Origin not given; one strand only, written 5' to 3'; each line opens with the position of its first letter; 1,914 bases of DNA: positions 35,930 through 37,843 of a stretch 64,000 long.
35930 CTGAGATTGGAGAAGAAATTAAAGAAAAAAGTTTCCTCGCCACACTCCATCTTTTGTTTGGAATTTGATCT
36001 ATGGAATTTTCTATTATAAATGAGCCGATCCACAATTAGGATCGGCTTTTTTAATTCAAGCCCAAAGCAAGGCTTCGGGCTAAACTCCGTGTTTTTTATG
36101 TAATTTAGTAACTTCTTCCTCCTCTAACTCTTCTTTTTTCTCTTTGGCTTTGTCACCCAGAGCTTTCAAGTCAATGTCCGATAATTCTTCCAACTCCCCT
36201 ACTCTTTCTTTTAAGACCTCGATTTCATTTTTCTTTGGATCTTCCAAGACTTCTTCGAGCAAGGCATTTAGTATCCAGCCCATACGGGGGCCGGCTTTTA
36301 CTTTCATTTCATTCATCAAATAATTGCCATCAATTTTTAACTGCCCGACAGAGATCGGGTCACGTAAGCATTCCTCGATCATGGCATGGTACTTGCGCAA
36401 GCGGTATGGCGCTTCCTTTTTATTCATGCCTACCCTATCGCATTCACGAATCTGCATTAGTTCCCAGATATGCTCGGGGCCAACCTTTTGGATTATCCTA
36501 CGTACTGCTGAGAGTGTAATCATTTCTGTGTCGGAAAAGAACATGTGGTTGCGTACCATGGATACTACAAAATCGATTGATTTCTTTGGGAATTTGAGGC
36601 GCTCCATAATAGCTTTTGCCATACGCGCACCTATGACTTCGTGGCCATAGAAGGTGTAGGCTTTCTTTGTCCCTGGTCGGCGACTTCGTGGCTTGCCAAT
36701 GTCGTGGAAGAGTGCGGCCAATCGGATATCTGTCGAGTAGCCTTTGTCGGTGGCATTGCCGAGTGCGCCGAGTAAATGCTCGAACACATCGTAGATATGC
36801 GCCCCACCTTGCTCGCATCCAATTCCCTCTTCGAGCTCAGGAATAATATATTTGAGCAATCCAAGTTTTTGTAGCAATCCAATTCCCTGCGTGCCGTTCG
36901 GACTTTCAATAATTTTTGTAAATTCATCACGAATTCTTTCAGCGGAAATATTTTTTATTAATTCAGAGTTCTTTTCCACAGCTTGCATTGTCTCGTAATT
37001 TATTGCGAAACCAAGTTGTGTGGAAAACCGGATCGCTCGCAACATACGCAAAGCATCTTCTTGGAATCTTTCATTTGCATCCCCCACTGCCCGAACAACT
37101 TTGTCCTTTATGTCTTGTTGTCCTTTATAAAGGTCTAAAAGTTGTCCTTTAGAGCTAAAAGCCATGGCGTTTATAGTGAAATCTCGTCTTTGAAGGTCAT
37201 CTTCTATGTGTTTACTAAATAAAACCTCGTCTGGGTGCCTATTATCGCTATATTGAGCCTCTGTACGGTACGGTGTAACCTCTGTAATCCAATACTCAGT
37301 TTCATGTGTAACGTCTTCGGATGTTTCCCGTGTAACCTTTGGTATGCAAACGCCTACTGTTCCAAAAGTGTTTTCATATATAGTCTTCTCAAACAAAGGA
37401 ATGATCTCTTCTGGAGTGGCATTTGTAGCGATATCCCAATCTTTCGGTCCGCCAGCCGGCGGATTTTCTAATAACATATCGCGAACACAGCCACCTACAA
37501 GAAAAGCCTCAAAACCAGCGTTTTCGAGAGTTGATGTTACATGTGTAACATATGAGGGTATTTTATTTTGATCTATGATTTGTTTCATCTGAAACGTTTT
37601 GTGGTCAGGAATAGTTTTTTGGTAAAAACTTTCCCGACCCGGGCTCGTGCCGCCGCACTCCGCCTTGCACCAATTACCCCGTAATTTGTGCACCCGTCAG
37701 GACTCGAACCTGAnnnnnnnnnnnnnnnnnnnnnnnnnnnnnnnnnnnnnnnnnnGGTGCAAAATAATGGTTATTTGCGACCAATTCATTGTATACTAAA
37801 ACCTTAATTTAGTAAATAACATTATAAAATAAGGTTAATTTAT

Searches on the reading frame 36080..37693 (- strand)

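Call 19: search_protein_families(library=pfam, proteins=[window:36080-37693:-], max_evalue=0.001)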
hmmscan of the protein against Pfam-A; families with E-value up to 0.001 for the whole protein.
window:36080-37693:- (537 aa): 4 families
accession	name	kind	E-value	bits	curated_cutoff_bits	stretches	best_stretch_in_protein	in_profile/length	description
PF01743.26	PolyA_pol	-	1.2e-32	113.4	23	1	63-201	1-126/126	Poly A polymerase head domain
PF12627.12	PolyA_pol_RNAbd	-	1.7e-20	73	22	1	228-289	1-62/64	Probable RNA and SrmB- binding site of polymerase A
PF01966.28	HD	-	4.5e-12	46.7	22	1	303-396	1-104/116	HD domain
PF13735.12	tRNA_NucTran2_2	-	7e-09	36.3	27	1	359-496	24-147/149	tRNA nucleotidyltransferase domain 2 putative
